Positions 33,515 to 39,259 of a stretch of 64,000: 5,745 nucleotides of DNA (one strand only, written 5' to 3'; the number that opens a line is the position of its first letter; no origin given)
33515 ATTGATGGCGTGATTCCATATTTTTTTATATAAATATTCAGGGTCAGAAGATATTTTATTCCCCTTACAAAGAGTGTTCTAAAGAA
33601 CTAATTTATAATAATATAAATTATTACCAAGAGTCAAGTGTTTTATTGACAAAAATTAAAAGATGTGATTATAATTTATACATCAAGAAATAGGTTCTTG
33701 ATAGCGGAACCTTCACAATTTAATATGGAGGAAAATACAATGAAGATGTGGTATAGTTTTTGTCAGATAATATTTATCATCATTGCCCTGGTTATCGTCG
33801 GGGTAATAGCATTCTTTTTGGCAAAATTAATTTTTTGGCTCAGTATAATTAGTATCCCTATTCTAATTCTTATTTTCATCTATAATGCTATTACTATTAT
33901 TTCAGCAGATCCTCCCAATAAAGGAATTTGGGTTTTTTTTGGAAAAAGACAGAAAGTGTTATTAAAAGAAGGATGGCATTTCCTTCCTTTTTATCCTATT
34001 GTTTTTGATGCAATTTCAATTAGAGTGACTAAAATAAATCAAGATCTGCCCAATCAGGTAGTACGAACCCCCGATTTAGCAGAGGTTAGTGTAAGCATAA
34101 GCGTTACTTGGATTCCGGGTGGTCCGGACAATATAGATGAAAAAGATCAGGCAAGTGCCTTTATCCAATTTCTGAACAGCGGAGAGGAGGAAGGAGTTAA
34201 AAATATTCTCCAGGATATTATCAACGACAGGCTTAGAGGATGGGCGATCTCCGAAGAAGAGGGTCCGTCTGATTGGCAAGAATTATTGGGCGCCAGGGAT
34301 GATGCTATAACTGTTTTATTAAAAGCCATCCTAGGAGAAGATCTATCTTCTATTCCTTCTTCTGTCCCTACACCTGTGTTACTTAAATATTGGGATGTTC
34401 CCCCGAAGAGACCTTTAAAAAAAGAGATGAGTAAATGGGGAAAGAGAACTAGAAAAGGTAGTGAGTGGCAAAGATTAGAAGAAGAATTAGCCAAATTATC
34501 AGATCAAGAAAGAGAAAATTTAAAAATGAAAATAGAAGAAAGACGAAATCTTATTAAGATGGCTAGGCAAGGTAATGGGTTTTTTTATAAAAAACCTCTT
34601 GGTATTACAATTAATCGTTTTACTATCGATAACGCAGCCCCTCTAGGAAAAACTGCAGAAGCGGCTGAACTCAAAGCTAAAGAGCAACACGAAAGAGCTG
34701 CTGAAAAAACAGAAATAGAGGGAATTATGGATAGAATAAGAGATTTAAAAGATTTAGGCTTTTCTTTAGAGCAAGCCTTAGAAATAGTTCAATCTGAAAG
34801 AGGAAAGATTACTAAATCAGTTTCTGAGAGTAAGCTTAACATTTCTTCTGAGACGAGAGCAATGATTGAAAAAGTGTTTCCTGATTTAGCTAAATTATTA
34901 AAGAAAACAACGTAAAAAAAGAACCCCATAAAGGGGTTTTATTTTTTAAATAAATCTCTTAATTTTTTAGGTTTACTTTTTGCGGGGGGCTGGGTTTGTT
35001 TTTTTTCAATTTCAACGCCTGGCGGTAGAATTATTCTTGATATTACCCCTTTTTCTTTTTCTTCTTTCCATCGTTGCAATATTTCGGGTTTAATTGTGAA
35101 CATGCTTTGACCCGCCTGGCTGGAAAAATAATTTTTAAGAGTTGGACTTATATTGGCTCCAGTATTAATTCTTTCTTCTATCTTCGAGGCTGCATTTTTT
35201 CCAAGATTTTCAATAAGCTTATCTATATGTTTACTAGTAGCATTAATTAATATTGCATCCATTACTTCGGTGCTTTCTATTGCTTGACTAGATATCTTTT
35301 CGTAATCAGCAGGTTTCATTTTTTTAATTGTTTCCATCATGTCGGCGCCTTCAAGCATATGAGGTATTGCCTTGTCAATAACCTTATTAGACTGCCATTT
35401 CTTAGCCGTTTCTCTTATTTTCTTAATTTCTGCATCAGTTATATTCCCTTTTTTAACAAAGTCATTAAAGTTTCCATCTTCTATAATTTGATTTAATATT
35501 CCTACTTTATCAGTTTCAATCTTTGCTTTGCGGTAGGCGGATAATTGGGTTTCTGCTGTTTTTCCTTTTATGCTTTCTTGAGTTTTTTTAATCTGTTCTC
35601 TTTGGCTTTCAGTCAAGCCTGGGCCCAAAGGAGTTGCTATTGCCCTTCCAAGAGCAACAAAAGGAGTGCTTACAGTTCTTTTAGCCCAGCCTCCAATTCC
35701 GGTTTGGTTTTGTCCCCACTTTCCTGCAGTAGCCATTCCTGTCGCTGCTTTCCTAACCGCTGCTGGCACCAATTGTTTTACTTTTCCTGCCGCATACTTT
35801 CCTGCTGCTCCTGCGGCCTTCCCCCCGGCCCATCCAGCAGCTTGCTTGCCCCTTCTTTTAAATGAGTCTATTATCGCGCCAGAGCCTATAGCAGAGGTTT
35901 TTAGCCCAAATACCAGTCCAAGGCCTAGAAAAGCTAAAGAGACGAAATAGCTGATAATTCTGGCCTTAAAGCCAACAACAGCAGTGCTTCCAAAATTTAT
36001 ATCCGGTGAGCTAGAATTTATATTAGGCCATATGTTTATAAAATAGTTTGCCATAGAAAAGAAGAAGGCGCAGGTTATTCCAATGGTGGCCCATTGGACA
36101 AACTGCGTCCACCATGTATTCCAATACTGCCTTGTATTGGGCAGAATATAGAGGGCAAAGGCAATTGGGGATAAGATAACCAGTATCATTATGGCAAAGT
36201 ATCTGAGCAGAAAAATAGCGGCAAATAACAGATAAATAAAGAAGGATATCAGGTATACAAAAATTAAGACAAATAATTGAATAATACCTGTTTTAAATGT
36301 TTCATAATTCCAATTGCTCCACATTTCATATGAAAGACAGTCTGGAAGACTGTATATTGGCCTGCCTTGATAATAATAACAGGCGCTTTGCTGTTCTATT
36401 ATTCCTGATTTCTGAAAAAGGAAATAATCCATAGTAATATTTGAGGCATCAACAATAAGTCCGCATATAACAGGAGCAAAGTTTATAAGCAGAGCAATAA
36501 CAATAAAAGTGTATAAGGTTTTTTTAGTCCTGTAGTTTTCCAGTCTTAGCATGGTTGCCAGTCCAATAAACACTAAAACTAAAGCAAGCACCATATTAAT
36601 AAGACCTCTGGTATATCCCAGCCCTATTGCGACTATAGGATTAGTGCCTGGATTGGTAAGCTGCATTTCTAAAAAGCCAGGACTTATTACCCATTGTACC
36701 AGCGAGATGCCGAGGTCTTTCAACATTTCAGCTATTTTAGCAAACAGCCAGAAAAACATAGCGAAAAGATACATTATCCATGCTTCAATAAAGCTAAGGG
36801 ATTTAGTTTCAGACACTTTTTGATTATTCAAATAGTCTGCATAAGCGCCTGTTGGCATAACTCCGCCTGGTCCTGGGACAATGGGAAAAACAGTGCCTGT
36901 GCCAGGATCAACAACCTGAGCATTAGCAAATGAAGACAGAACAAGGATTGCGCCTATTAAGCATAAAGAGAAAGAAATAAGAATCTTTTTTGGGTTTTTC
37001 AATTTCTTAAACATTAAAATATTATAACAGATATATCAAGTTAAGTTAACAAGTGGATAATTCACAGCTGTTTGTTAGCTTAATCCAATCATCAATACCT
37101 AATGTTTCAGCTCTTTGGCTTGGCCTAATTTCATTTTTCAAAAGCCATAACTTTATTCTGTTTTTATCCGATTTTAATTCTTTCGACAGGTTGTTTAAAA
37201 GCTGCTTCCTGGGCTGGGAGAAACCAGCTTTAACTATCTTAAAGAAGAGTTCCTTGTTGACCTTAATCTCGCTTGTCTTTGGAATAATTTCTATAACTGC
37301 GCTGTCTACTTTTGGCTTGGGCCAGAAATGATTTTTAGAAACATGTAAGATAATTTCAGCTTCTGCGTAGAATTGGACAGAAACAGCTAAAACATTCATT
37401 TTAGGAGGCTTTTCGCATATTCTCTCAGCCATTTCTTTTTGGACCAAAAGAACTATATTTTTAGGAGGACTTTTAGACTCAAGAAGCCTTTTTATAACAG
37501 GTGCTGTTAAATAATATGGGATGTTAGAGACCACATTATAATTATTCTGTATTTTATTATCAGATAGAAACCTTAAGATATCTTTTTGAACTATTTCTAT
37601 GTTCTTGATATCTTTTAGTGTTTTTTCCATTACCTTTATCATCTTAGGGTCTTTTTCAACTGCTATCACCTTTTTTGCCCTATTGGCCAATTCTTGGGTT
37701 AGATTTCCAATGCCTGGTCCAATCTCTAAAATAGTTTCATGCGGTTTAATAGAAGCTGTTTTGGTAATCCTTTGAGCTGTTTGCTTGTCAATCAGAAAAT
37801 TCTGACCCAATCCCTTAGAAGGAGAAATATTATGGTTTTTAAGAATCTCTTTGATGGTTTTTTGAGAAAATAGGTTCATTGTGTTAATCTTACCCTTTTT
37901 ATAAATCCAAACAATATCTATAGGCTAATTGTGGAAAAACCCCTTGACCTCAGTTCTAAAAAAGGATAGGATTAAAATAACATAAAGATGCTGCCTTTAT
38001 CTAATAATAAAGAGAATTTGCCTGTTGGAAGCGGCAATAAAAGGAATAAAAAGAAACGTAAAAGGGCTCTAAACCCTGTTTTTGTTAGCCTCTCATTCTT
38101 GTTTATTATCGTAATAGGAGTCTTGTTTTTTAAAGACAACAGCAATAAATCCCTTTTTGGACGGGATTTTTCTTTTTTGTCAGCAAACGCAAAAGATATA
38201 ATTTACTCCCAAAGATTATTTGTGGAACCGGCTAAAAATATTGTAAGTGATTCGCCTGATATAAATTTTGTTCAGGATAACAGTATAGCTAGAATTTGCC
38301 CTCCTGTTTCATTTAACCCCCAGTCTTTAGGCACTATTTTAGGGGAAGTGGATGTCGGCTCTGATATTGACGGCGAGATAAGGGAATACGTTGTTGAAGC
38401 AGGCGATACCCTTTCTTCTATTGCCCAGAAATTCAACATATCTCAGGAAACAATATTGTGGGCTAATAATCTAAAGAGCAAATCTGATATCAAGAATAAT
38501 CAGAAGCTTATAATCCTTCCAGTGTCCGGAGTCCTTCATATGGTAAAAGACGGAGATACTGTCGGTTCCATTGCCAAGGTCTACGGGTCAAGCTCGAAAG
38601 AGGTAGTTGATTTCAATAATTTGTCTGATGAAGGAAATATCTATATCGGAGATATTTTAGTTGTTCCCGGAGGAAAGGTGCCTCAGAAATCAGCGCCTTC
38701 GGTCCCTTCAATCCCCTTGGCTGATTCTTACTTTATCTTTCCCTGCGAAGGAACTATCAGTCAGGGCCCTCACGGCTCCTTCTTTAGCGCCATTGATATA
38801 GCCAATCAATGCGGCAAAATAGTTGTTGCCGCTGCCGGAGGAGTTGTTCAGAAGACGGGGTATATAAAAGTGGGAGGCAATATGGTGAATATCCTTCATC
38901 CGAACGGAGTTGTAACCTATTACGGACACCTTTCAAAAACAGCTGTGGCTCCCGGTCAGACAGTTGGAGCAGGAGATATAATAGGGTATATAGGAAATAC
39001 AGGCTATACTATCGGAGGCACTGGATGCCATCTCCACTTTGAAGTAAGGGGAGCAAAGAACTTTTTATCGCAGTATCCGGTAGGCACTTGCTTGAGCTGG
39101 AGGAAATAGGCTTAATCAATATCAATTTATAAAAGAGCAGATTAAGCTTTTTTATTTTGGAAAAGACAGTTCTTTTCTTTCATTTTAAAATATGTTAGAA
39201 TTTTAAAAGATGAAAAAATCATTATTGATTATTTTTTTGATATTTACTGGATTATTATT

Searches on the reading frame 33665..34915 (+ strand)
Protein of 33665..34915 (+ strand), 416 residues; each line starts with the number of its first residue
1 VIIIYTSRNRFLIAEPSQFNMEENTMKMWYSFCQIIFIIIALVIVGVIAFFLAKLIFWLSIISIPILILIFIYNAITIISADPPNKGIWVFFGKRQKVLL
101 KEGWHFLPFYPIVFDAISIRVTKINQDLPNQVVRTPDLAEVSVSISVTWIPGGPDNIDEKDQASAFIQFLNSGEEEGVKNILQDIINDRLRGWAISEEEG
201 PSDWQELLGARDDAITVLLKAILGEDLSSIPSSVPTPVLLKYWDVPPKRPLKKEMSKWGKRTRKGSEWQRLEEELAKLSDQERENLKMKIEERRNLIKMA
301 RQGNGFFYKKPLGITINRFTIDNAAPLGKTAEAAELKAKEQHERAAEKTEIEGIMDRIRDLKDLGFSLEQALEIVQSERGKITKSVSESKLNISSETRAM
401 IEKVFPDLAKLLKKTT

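Call 61: search_protein_families(library=pfam, proteins=[window:33665-34915:+], max_evalue=0.00001)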
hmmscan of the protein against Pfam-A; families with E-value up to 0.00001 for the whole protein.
window:33665-34915:+ (416 aa): 1 family
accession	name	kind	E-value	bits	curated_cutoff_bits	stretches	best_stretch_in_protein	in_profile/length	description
PF01145.31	Band_7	-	8.8e-10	39.4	23.6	1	86-229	8-132/176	SPFH domain / Band 7 family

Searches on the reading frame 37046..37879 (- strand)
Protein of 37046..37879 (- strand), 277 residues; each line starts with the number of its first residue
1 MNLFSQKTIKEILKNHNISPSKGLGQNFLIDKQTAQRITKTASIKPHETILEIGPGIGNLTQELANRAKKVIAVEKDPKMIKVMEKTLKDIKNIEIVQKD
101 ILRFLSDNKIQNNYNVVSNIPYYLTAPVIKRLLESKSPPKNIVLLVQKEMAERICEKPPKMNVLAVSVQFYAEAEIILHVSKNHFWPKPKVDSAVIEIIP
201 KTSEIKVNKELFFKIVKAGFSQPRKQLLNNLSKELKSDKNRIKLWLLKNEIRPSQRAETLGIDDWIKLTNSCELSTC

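Call 61: search_protein_families(library=pfam, proteins=[window:37046-37879:-], max_evalue=0.00001)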
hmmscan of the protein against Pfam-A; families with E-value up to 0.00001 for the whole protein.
window:37046-37879:- (277 aa): 3 families
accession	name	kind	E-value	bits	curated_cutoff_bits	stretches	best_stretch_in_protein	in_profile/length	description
PF00398.26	RrnaAD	-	3.6e-60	203.7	24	1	23-271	7-260/263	Ribosomal RNA adenine dimethylase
PF13649.12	Methyltransf_25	-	1.1e-07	32.9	27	1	50-107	1-61/97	Methyltransferase domain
PF13847.12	Methyltransf_31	-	1.2e-06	28.7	27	1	45-117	2-78/145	Methyltransferase domain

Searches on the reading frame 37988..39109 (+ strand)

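Call 8: search_protein_families(library=pfam, proteins=[window:37988-39109:+], max_evalue=0.001)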
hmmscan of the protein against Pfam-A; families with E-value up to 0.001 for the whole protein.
window:37988-39109:+ (373 aa): 6 families
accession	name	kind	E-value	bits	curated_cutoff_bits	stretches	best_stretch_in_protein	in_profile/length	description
PF01551.29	Peptidase_M23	-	2.5e-24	85.7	28.7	1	267-356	4-90/96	Peptidase family M23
PF01476.26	LysM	-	5.3e-23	81.1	20.9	2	134-176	1-42/43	LysM domain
PF23473.1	LysM3_LYK4_5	-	1.3e-16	60.8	29.3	2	134-168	5-38/48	LYK4/5 LysM3 domain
PF23446.1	LysM1_NFP_LYK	-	5.5e-09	37.2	36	1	141-179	17-55/60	NFP/LYK LysM1 domain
PF23462.1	LysM3_NFP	-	9.5e-05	23.3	28.1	0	134-163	5-34/48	NFP LysM3 domain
PF23577.1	LysM_RLK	-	0.00023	21.6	27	0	137-157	6-25/44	LysM domain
